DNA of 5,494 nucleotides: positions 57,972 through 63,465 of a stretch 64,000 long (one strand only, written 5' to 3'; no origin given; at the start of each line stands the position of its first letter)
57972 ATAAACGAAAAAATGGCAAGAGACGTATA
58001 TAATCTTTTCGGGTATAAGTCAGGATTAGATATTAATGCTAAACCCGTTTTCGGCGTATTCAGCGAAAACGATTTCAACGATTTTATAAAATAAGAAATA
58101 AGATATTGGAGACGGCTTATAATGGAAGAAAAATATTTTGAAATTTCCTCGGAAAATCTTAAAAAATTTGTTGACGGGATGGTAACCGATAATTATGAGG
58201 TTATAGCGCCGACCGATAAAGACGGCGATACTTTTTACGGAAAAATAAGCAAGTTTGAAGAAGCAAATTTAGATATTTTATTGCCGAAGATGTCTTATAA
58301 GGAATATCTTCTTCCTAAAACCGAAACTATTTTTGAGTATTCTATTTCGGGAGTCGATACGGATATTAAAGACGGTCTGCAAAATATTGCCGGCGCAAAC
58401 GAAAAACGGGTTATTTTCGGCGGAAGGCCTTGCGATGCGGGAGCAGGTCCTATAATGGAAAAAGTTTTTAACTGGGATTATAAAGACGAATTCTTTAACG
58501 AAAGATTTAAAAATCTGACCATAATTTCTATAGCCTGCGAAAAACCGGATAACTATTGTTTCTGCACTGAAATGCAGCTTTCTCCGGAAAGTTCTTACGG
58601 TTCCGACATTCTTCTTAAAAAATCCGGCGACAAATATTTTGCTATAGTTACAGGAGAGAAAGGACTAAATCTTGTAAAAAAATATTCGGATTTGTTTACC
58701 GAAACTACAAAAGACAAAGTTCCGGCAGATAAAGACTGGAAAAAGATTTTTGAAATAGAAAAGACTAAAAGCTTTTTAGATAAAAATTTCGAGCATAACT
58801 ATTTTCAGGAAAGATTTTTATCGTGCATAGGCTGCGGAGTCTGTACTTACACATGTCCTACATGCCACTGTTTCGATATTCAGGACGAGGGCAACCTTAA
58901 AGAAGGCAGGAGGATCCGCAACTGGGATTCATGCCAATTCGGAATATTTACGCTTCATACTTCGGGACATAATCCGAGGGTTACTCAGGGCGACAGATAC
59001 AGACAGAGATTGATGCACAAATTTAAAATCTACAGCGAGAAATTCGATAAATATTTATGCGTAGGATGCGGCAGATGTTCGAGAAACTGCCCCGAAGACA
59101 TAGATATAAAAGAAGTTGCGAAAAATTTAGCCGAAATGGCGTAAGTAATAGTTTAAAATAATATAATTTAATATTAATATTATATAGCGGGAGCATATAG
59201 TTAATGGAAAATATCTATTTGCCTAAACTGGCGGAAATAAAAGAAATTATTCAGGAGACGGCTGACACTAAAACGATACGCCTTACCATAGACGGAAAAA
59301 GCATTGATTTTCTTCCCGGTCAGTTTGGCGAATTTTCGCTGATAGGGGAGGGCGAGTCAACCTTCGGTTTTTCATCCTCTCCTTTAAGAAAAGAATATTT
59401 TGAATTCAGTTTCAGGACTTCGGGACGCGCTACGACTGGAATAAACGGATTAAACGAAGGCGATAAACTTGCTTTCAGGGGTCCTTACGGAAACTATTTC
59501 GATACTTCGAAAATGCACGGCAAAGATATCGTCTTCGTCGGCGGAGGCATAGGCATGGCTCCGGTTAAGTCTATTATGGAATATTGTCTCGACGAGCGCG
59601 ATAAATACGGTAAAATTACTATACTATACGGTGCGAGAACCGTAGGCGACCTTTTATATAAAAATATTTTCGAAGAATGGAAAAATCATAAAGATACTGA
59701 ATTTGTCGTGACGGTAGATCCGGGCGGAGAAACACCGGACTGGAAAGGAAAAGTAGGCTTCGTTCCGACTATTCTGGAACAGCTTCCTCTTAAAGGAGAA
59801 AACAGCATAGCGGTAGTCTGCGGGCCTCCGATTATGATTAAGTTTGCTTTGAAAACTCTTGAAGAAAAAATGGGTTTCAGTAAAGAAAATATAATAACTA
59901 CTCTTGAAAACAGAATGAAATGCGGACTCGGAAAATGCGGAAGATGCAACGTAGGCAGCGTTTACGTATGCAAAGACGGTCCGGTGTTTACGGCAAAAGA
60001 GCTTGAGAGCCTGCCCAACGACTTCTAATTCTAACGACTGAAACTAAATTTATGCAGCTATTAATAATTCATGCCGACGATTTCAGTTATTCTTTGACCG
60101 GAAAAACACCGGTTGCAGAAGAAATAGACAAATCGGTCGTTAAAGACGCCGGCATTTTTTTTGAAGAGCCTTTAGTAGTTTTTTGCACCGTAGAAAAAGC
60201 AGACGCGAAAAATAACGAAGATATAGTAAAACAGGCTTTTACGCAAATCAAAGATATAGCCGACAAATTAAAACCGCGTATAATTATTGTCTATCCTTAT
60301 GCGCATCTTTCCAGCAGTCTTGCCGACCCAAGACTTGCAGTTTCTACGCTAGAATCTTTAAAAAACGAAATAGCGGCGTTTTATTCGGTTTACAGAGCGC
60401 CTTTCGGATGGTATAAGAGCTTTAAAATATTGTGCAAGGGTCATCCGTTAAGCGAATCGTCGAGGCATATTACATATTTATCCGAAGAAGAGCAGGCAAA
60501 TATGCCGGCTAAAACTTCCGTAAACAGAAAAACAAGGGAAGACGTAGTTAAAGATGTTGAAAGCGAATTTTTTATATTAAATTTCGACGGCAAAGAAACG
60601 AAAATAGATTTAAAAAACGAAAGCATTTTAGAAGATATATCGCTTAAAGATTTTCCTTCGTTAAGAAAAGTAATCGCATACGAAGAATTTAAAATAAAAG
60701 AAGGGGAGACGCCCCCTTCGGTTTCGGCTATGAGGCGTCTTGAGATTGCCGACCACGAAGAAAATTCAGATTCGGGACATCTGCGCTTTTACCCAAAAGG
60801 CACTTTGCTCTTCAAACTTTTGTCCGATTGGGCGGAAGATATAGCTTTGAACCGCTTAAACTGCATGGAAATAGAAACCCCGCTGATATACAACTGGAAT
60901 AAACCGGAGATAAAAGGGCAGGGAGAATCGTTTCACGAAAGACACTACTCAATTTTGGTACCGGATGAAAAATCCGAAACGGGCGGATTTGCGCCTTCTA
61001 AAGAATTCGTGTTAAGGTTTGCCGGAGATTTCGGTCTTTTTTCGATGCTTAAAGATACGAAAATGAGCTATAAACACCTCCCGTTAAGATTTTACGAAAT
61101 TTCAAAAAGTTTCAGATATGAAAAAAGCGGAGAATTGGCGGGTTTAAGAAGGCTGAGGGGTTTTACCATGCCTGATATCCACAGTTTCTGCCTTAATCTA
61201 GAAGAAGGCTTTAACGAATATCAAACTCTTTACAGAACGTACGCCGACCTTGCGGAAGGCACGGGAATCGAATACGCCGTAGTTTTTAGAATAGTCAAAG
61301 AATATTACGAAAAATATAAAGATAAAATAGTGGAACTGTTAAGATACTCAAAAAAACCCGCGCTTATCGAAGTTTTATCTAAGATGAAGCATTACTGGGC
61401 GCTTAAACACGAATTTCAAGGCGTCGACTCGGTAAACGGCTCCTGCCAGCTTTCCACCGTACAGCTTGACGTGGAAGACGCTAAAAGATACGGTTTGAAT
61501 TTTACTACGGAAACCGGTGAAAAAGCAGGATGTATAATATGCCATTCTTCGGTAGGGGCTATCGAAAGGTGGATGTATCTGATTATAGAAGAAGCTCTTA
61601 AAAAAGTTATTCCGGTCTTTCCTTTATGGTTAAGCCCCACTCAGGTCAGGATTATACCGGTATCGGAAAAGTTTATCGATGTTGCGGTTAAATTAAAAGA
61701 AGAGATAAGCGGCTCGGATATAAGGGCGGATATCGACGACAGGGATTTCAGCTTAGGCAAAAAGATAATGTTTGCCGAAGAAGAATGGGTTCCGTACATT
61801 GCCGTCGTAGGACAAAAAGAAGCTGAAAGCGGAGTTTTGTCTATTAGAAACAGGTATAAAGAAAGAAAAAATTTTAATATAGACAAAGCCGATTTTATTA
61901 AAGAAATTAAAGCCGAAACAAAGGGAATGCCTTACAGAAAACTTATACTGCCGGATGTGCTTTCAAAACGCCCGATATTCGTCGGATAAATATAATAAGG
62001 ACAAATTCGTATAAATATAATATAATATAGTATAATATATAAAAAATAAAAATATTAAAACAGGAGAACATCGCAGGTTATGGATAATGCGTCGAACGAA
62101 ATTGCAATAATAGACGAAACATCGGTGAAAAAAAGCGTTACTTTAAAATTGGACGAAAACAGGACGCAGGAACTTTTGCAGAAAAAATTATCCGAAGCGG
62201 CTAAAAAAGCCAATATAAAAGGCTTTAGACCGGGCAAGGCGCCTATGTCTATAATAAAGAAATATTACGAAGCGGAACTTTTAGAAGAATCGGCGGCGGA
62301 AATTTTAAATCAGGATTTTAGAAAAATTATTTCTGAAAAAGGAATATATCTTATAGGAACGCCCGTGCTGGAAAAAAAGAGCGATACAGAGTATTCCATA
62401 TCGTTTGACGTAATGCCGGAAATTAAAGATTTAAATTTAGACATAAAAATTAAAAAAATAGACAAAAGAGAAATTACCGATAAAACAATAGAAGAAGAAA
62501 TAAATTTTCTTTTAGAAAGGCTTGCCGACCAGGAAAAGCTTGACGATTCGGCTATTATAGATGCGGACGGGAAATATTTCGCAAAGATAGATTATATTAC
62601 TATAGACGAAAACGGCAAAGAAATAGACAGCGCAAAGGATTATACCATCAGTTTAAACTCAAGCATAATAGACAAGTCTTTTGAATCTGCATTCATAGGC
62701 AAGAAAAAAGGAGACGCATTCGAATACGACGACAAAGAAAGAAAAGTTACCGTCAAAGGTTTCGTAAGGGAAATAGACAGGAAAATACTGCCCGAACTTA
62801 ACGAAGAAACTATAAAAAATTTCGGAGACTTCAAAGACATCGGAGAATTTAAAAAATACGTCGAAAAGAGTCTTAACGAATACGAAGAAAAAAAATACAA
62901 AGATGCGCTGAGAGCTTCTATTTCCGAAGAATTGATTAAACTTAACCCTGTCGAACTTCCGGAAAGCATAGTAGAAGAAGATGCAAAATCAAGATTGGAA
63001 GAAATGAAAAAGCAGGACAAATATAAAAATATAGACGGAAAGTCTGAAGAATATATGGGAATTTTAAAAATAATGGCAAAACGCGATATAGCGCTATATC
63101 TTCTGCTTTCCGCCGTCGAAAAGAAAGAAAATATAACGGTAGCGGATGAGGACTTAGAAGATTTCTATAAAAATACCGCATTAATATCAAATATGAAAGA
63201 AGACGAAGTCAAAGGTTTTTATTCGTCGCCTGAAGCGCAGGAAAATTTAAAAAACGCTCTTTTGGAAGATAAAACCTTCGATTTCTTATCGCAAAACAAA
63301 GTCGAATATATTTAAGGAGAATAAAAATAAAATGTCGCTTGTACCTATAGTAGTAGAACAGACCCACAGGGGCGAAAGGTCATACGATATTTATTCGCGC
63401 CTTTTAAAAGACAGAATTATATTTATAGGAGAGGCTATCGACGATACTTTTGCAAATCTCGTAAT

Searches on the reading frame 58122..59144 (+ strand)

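Call 20: search_protein_families(library=pfam, proteins=[window:58122-59144:+], max_evalue=0.001)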
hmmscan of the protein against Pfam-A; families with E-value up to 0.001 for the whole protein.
window:58122-59144:+ (340 aa): 13 families
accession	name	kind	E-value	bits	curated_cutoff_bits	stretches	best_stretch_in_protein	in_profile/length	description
PF17179.9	Fer4_22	-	6.5e-33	113.9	27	1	234-327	1-95/95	4Fe-4S dicluster domain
PF00037.32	Fer4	-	1.9e-07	31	21.1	1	307-326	2-21/24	4Fe-4S binding domain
PF12797.12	Fer4_2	-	2.6e-07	30.6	24.5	0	308-325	5-22/22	4Fe-4S binding domain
PF13183.11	Fer4_8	-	1.4e-06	29.2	27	1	234-327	4-68/68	4Fe-4S dicluster domain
PF13237.11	Fer4_10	-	2e-06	28.1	25.5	1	308-326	4-23/53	4Fe-4S dicluster domain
PF12838.12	Fer4_7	-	2.2e-06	28.4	27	1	234-327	1-52/52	4Fe-4S dicluster domain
PF14697.11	Fer4_21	-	2e-05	25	35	0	309-325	37-53/59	4Fe-4S dicluster domain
PF13534.11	Fer4_17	-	2.4e-05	25.2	22.2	0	234-328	1-61/61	4Fe-4S dicluster domain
PF12837.12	Fer4_6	-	5.8e-05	23.3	25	1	308-326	4-22/24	4Fe-4S binding domain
PF13187.11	Fer4_9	-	0.00013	22.4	27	0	235-326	2-50/52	4Fe-4S dicluster domain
PF13484.11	Fer4_16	-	0.00015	22.9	30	0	313-326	2-15/66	4Fe-4S double cluster binding domain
PF25160.1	LdpA_Fe-S-bd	-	0.00083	19.5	27.6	0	309-327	24-42/49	LdpA Fe-S cluster-binding domain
PF12800.12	Fer4_4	-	0.00084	19.9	24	0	234-247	3-16/17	4Fe-4S binding domain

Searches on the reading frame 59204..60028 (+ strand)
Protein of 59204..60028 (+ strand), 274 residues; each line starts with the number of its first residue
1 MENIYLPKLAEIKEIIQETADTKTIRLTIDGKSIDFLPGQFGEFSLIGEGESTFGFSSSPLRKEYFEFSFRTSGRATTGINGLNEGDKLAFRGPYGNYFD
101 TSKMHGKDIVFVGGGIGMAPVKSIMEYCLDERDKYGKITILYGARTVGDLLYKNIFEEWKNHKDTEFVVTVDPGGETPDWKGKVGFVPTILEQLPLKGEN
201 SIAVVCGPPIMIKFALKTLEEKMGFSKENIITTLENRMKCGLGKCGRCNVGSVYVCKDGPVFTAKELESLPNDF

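Call 20: search_protein_families(library=pfam, proteins=[window:59204-60028:+], max_evalue=0.001)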
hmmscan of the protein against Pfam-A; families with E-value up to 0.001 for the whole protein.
window:59204-60028:+ (274 aa): 2 families
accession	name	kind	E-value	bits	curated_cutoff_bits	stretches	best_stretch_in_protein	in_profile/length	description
PF00175.26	NAD_binding_1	-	1.5e-19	71.1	22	1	111-215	1-107/109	Oxidoreductase NAD-binding domain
PF10418.14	DHODB_Fe-S_bind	-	4.2e-11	42.8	23.9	1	235-267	1-40/41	Iron-sulfur cluster binding domain of dihydroorotate dehydrogenase B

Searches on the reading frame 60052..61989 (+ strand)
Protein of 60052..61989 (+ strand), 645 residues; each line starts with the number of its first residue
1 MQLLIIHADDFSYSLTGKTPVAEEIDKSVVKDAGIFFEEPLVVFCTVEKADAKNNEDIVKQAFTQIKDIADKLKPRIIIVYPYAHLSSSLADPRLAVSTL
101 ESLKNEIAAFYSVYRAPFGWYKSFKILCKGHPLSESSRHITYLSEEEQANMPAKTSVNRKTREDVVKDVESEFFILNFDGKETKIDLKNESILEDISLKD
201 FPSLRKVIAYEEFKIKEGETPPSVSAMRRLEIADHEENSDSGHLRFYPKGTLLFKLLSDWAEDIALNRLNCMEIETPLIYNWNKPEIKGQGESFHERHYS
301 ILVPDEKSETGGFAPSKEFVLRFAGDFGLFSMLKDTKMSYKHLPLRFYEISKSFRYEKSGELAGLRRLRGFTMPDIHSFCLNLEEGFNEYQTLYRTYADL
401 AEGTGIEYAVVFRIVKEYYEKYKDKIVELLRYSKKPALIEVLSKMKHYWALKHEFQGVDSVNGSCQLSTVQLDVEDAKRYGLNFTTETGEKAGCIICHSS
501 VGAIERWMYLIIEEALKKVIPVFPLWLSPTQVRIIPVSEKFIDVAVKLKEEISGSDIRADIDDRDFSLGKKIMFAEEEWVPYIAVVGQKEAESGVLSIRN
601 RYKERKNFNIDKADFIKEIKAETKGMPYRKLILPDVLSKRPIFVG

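Call 20: search_protein_families(library=pfam, proteins=[window:60052-61989:+], max_evalue=0.001)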
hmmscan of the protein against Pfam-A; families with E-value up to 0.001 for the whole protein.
window:60052-61989:+ (645 aa): 3 families
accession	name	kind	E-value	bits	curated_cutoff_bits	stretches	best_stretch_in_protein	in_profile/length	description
PF08915.16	tRNA-Thr_ED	-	1.8e-43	148.3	30.2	1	1-140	1-137/137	Archaea-specific editing domain of threonyl-tRNA synthetase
PF03129.25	HGTP_anticodon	-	1.1e-20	74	21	1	531-621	1-93/94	Anticodon binding domain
PF00587.30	tRNA-synt_2b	-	5e-19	69.5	29.3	1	317-514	9-178/179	tRNA synthetase class II core domain (G, H, P, S and T)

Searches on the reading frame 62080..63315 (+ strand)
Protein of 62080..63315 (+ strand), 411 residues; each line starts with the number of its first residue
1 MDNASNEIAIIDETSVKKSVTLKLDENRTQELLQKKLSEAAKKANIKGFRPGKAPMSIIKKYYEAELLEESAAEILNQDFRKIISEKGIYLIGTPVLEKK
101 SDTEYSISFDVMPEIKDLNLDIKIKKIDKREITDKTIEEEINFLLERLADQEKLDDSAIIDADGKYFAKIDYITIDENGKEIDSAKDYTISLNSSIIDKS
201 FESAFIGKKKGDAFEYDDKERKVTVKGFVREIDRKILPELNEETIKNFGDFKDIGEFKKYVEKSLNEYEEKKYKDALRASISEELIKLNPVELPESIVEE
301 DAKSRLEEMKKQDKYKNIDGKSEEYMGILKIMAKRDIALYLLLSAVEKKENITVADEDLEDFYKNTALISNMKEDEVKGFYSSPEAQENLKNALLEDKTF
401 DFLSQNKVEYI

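Call 20: search_protein_families(library=pfam, proteins=[window:62080-63315:+], max_evalue=0.001)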
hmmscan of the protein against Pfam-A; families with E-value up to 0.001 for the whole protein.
window:62080-63315:+ (411 aa): 2 families
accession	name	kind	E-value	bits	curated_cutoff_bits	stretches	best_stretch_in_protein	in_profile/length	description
PF05697.18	Trigger_N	-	9.7e-28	97.7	22.2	1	14-142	9-142/144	Bacterial trigger factor protein (TF)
PF05698.19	Trigger_C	-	5.6e-21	75.7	22.7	1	256-404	4-161/162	Bacterial trigger factor protein (TF) C-terminus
